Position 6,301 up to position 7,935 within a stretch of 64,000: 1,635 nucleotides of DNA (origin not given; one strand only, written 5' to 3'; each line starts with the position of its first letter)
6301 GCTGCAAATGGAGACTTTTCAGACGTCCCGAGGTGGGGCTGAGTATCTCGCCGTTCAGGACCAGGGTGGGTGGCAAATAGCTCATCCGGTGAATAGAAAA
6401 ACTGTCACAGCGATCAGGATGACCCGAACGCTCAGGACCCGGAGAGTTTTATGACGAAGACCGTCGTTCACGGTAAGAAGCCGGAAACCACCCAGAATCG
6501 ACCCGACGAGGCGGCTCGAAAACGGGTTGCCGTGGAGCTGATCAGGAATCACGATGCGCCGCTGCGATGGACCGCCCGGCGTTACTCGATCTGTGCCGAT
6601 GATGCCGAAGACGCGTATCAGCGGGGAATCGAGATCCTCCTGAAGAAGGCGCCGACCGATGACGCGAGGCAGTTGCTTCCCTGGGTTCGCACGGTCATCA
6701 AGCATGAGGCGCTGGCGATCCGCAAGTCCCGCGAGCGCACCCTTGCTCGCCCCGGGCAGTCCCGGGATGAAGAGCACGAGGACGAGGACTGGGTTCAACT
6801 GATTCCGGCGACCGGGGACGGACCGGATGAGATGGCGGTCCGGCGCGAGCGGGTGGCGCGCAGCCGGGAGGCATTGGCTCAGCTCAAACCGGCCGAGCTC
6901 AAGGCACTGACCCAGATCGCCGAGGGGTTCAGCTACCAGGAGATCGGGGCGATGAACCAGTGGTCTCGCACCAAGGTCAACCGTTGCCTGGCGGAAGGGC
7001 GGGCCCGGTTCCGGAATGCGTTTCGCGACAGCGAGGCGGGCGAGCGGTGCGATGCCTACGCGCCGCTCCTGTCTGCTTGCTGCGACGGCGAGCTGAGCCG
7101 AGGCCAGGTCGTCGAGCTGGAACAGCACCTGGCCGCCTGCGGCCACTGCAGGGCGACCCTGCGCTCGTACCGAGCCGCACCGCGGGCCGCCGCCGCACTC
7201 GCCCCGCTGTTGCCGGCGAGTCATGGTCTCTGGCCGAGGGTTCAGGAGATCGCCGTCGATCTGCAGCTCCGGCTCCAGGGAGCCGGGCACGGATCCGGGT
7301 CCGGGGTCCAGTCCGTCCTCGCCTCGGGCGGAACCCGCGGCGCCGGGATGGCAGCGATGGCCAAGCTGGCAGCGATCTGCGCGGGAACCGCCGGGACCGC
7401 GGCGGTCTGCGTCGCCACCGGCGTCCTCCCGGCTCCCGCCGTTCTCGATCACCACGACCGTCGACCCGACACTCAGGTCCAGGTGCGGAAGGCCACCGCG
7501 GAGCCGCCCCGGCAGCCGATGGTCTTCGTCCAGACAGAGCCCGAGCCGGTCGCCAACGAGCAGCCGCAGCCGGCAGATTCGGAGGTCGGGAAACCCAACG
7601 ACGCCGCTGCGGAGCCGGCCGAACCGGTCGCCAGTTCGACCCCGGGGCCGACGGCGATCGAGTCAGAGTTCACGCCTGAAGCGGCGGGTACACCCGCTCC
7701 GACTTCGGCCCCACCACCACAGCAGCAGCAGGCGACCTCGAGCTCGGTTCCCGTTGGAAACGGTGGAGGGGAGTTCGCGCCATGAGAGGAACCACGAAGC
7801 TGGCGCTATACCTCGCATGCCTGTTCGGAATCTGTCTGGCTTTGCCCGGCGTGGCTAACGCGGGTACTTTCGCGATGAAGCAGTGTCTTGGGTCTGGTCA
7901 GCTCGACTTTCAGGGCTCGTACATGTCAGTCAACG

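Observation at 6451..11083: Single-polypeptide ECF sigma / ZAS anti-sigma / TM fusion coupled to a giant Ig-like surface protein and a small anchored protein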

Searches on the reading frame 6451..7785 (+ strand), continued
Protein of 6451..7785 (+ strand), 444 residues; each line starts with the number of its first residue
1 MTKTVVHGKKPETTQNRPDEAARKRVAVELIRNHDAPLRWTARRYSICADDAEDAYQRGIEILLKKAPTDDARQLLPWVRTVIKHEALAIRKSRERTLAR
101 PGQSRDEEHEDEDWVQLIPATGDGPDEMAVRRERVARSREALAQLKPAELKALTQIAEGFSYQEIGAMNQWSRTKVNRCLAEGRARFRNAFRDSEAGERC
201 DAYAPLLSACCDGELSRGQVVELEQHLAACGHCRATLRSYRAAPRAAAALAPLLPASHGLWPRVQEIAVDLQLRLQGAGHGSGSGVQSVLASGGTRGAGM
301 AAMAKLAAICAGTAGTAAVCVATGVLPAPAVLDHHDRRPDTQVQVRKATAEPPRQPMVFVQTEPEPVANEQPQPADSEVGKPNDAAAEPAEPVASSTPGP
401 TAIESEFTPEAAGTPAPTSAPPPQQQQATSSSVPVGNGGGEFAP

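Call 44: fold_search(model_id=the predicted structure, library=pdb)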
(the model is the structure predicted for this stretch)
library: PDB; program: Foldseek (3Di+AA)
matches with E <= 10: 271; with E <= 0.001: 10
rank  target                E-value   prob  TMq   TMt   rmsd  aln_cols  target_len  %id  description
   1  9m9e_F                4.8e-05  1.00  0.18  0.38   9.9       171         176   23  Structural Basis of Pausing During Transcription Initiation in Mycobacterium tuberculosis (released 2026-01-14)
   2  9a4r_A                1.8e-04  1.00  0.17  0.34  15.5       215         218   18  Integrative model of RPSH-RPOB by crosslinking MS and deep learning (released 2024-09-18)
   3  9m98_F                3.2e-04  1.00  0.15  0.36  13.8       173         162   22  Structural Basis of Pausing During Transcription Initiation in Mycobacterium tuberculosis (released 2026-01-14)
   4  8z6g_B                3.8e-04  1.00  0.15  0.38  18.4       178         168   18  the AlgU-MucAcyto complex structure in Pseudomonas aeruginosa (released 2024-05-08)
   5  1or7_A                4.0e-04  1.00  0.16  0.35  21.0       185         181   19  Crystal Structure of Escherichia coli sigmaE with the Cytoplasmic Domain of its Anti-sigma RseA (released 2003-04-15)
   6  6dv9_F                5.5e-04  1.00  0.16  0.36  13.4       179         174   21  Crystal structure of Mycobacterium tuberculosis transcription initiation complex(ECF sigma factor L) containing 5nt RN (released 2019-02-20)
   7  5uxx_C                6.1e-04  1.00  0.15  0.39  20.5       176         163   20  Co-crystal structure of the sigma factor RpoE in complex with the anti-sigma factor NepR from Bartonella quintana (released 2018-02-28)
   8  9n9q_C                9.2e-04  1.00  0.18  0.28  17.5       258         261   14  Cryo-EM structure of the RNA-guided transcription complex (released 2025-12-24)
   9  9m9d_F                9.7e-04  1.00  0.16  0.40  13.4       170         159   23  Structural Basis of Pausing During Transcription Initiation in Mycobacterium tuberculosis (released 2026-01-14)
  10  5uxx_A                9.7e-04  1.00  0.14  0.36  20.7       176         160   21  Co-crystal structure of the sigma factor RpoE in complex with the anti-sigma factor NepR from Bartonella quintana (released 2018-02-28)
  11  6jbq_F                1.3e-03  1.00  0.15  0.36  13.8       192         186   19  CryoEM structure of Escherichia coli sigmaE transcription initiation complex containing 5nt of RNA (released 2019-05-29)
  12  8z6g_D                4.5e-03  1.00  0.15  0.36  17.9       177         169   21  the AlgU-MucAcyto complex structure in Pseudomonas aeruginosa (released 2024-05-08)
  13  6kon_F                6.8e-03  1.00  0.15  0.33  13.9       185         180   19  Mycobacterium tuberculosis initial transcription complex comprising sigma H and 5'-OH RNA of 5 nt (released 2020-03-11)
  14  6in7_B                7.2e-03  1.00  0.15  0.36  17.6       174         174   19  Crystal structure of AlgU in complex with MucA(cyto) (released 2019-07-24)
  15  6kop_F                8.0e-03  1.00  0.15  0.37  14.6       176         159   22  Mycobacterium tuberculosis initial transcription complex comprising sigma H and 5'-OH RNA of 9 nt (released 2020-03-11)
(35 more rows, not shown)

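Call 49: find_encoding_contigs(protein=P0014, flank=6000, max_places=1)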
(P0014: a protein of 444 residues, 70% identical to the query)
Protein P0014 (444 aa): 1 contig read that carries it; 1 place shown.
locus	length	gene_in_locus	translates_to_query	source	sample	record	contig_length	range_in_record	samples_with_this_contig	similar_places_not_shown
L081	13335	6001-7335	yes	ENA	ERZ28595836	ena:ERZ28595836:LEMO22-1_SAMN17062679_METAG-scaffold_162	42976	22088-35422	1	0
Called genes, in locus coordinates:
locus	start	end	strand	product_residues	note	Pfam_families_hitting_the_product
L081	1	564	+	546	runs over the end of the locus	-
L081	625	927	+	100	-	-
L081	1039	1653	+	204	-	-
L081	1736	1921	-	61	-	-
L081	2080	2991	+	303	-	PF00089:Trypsin (faint)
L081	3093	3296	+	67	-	PF09957:VapB_antitoxin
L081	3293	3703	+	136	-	PF01850:PIN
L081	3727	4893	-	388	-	PF00108:Thiolase_N, PF02803:Thiolase_C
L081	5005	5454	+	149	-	PF01638:HxlR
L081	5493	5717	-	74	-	-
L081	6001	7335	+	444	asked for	PF04542:Sigma70_r2 (weak), PF13490:zf-HC2 (weak)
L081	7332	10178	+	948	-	PF19077:Big_13 (faint)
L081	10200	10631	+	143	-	-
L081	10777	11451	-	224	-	-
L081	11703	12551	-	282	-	PF00459:Inositol_P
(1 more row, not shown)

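Call 50: find_encoding_contigs(protein=P0005, flank=6000, max_places=1)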
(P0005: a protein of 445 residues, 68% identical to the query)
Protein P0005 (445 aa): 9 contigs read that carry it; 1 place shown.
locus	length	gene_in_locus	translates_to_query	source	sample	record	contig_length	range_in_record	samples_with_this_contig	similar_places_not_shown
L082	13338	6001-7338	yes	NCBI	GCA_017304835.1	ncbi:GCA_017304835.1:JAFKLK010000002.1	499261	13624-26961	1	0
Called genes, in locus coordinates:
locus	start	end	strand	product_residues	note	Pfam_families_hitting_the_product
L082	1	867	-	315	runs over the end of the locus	PF01073:3Beta_HSD, PF01370:Epimerase, PF02719:Polysacc_synt_2 (faint), PF04321:RmlD_sub_bind, PF07993:NAD_binding_4 (faint), PF16363:GDP_Man_Dehyd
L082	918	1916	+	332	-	PF00657:Lipase_GDSL (weak), PF13472:Lipase_GDSL_2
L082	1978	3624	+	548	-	-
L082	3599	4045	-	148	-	PF01850:PIN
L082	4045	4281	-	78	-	PF01402:RHH_1 (weak), PF15919:HicB_lk_antitox (weak)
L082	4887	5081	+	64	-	PF09957:VapB_antitoxin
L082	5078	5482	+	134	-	PF01850:PIN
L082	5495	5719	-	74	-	-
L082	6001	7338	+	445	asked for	PF04542:Sigma70_r2 (weak)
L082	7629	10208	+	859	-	PF24893:DUF7743 (faint), PF13620:CarboxypepD_reg (faint), PF19077:Big_13 (faint)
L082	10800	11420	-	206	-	-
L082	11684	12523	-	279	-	PF00459:Inositol_P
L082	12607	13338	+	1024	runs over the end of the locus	PF00580:UvrD-helicase, PF13361:UvrD_C, PF12705:PDDEXK_1, PF01930:Cas_Cas4 (weak)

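Call 51: find_encoding_contigs(protein=P0019, flank=6000, max_places=1)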
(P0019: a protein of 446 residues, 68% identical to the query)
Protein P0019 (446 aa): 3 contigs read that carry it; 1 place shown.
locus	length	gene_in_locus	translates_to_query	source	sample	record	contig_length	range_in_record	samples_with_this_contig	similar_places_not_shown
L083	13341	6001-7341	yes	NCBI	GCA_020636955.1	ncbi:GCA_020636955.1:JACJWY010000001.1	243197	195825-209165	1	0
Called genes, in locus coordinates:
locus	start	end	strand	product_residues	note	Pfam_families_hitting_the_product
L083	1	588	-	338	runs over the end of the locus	PF13489:Methyltransf_23, PF08241:Methyltransf_11, PF08242:Methyltransf_12, PF13649:Methyltransf_25, PF13847:Methyltransf_31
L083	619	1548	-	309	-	PF01073:3Beta_HSD (faint), PF01370:Epimerase, PF04321:RmlD_sub_bind, PF16363:GDP_Man_Dehyd, PF07993:NAD_binding_4 (weak)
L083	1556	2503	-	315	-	PF01073:3Beta_HSD, PF01370:Epimerase, PF02719:Polysacc_synt_2 (faint), PF04321:RmlD_sub_bind, PF07993:NAD_binding_4 (faint), PF16363:GDP_Man_Dehyd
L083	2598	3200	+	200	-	-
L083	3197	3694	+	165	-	PF13472:Lipase_GDSL_2 (weak)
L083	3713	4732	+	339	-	PF00657:Lipase_GDSL (faint), PF13472:Lipase_GDSL_2, PF17182:OSK (weak)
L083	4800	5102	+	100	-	-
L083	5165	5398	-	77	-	-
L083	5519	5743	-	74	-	-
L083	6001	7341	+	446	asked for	PF04542:Sigma70_r2 (weak), PF13490:zf-HC2 (weak)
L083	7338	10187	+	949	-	PF19077:Big_13 (faint)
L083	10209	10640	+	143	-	-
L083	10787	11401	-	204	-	-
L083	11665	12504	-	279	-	PF00459:Inositol_P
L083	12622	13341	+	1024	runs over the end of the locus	PF00580:UvrD-helicase, PF13361:UvrD_C, PF12705:PDDEXK_1, PF01930:Cas_Cas4 (weak)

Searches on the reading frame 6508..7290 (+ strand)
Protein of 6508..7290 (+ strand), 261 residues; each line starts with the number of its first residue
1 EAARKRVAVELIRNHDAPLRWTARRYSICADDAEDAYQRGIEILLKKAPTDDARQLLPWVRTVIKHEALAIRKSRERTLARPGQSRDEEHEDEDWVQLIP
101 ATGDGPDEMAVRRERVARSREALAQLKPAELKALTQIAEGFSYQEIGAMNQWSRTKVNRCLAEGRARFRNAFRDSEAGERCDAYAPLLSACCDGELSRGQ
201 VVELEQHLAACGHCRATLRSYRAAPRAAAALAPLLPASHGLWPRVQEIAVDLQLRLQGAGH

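Call 66: search_protein_representatives(protein=window:6508-7290:+)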
Query: 261 residues. Proteins with E-value up to 0.001 (for the whole library): 2033; up to 1e-10: 948; up to 1e-30: 326. The best 150 are listed.
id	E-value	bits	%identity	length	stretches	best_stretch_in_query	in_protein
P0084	6.3e-109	379.8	67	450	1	2-260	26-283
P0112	2.5e-106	371.2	67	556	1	2-259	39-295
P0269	3.5e-93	328.2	63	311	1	1-260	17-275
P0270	1.1e-87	310.2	62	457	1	1-258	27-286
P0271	7.7e-83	294.3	58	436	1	1-258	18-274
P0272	1.1e-81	290.5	59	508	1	1-258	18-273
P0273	1.2e-81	290.4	61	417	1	3-260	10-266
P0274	1.7e-80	286.6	63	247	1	1-226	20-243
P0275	1.6e-78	280.1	60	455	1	2-244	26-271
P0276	2.7e-76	272.8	55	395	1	1-260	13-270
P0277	2.4e-75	269.8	66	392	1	64-260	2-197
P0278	1.3e-71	257.5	57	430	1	1-235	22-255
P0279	2.2e-69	250.2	66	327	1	2-199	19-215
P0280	4.0e-69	249.4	51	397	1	3-253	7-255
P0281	3.1e-66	239.9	54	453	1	4-238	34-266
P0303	2.4e-54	200.9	48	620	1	3-238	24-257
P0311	1.0e-50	189.1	43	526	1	7-256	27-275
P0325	7.6e-49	182.9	43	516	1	2-256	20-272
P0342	3.2e-47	177.6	43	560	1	6-255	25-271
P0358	4.7e-46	173.8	44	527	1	2-242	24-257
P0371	4.6e-45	170.5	45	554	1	12-241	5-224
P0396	2.7e-43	164.7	45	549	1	8-234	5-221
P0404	2.0e-42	161.9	45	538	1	8-234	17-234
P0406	2.3e-42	161.7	44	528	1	8-237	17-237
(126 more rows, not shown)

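Call 67: search_protein_families(library=pfam, proteins=[P0303, P0342, P0371, P0396, P0404, P0406, P0358, P0311, P0325, P0272], max_evalue=0.01)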
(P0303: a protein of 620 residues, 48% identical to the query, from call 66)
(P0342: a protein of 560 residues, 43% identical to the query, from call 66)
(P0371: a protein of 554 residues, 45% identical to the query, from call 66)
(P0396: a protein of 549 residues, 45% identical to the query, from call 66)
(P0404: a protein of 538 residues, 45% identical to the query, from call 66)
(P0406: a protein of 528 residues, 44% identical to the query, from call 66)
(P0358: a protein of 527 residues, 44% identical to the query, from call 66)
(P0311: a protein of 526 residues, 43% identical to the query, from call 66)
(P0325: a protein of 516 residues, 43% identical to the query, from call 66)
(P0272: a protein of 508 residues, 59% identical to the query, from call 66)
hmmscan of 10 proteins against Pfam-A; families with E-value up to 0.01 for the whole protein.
P0303 (620 aa): 5 families
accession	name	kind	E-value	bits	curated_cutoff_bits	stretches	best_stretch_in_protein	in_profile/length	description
PF08281.18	Sigma70_r4_2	-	2.3e-08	34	25.7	1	139-185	6-53/54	Sigma-70, region 4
PF13490.11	zf-HC2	-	4.5e-07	30.3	22.2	1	199-230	1-32/35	Putative zinc-finger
PF04542.20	Sigma70_r2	-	7.2e-05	22.9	24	1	39-95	8-67/71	Sigma-70 region 2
PF04545.22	Sigma70_r4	-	0.00026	20.9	24.1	0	140-185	1-47/50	Sigma-70, region 4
PF11994.14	DUF3489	-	0.0023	18.4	29.5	1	145-184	8-47/68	Protein of unknown function (DUF3489)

P0342 (560 aa): 4 families
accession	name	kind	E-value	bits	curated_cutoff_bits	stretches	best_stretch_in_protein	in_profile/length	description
PF04542.20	Sigma70_r2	-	3.8e-08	33.5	24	1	31-95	2-69/71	Sigma-70 region 2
PF13490.11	zf-HC2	-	6.4e-06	26.6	22.2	1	196-230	1-35/35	Putative zinc-finger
PF08281.18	Sigma70_r4_2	-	0.00012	22.1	25.7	1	136-180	6-51/54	Sigma-70, region 4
PF13384.12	HTH_23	-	0.0014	18.9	24.6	1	147-174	9-36/50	Homeodomain-like domain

P0371 (554 aa): 3 families
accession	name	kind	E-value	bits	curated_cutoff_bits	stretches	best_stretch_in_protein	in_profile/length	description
PF04542.20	Sigma70_r2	-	1.2e-07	31.9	24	1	5-61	2-61/71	Sigma-70 region 2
PF13490.11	zf-HC2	-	6e-07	29.9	22.2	1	164-198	1-35/35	Putative zinc-finger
PF08281.18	Sigma70_r4_2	-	6.6e-06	26.1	25.7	1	103-151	5-54/54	Sigma-70, region 4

P0396 (549 aa): 3 families
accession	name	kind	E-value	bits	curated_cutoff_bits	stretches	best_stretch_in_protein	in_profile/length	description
PF04542.20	Sigma70_r2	-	1.5e-07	31.5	24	1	8-73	1-69/71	Sigma-70 region 2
PF13490.11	zf-HC2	-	1.8e-07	31.6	22.2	1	168-202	1-35/35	Putative zinc-finger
PF08281.18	Sigma70_r4_2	-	1.2e-05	25.3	25.7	1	108-155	6-54/54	Sigma-70, region 4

P0404 (538 aa): 6 families
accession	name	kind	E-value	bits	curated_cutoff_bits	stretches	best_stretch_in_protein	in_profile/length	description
PF08281.18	Sigma70_r4_2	-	8e-08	32.2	25.7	1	121-168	6-54/54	Sigma-70, region 4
PF13490.11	zf-HC2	-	4.2e-07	30.4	22.2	1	181-215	1-35/35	Putative zinc-finger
PF04542.20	Sigma70_r2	-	6.6e-07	29.5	24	1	20-78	1-62/71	Sigma-70 region 2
PF19889.5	DUF6362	-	0.00069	20.4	31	1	111-162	41-92/98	Domain of unknown function (DUF6362)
PF13384.12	HTH_23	-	0.0025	18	24.6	1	131-161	8-38/50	Homeodomain-like domain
PF13412.12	HTH_24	-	0.0055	16.7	21.9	0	139-162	16-39/48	Winged helix-turn-helix DNA-binding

P0406 (528 aa): 3 families
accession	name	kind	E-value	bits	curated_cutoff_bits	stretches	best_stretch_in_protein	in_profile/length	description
PF08281.18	Sigma70_r4_2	-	8.5e-06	25.8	25.7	1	121-166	6-52/54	Sigma-70, region 4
PF04542.20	Sigma70_r2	-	0.0002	21.5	24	1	21-78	2-62/71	Sigma-70 region 2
PF13490.11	zf-HC2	-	0.00056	20.4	22.2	1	181-215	1-35/35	Putative zinc-finger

P0358 (527 aa): 5 families
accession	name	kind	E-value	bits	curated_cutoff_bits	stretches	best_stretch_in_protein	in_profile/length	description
PF04542.20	Sigma70_r2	-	1.4e-08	34.8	24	1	33-98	2-70/71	Sigma-70 region 2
PF13490.11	zf-HC2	-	1.7e-07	31.6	22.2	1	196-230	1-35/35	Putative zinc-finger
PF08281.18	Sigma70_r4_2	-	3.8e-05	23.7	25.7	1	134-182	4-53/54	Sigma-70, region 4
PF13384.12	HTH_23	-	0.0007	19.8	24.6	1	146-174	8-36/50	Homeodomain-like domain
PF13551.12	HTH_29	-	0.0093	16.5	28.1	0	146-177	2-34/64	Winged helix-turn helix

P0311 (526 aa): 4 families
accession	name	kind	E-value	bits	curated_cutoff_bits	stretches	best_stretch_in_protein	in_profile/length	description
PF04542.20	Sigma70_r2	-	1.8e-08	34.5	24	1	32-97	2-70/71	Sigma-70 region 2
PF08281.18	Sigma70_r4_2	-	5.6e-06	26.3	25.7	1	138-183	6-52/54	Sigma-70, region 4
PF13490.11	zf-HC2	-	4.3e-05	24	22.2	1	198-232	1-35/35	Putative zinc-finger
PF13384.12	HTH_23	-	0.00048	20.3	24.6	1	148-176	8-36/50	Homeodomain-like domain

P0325 (516 aa): 4 families
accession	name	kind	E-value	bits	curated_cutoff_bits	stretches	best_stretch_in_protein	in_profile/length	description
PF04542.20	Sigma70_r2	-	6.6e-07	29.5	24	1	29-93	1-68/71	Sigma-70 region 2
PF08281.18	Sigma70_r4_2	-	7.1e-05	22.8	25.7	1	136-180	6-51/54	Sigma-70, region 4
PF13490.11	zf-HC2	-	0.00018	22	22.2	1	196-230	1-35/35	Putative zinc-finger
PF13384.12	HTH_23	-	0.0027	17.9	24.6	0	146-174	8-36/50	Homeodomain-like domain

P0272 (508 aa): 5 families
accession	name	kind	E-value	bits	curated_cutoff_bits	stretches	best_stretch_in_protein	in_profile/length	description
PF13490.11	zf-HC2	-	1.9e-09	37.9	22.2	1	197-231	1-35/35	Putative zinc-finger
PF04542.20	Sigma70_r2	-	6.3e-06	26.3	24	1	28-94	1-70/71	Sigma-70 region 2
PF08281.18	Sigma70_r4_2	-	6.3e-06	26.2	25.7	1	136-183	5-53/54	Sigma-70, region 4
PF13384.12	HTH_23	-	0.0005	20.2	24.6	0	147-175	8-36/50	Homeodomain-like domain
PF04545.22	Sigma70_r4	-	0.0099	15.8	24.1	0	138-185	1-49/50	Sigma-70, region 4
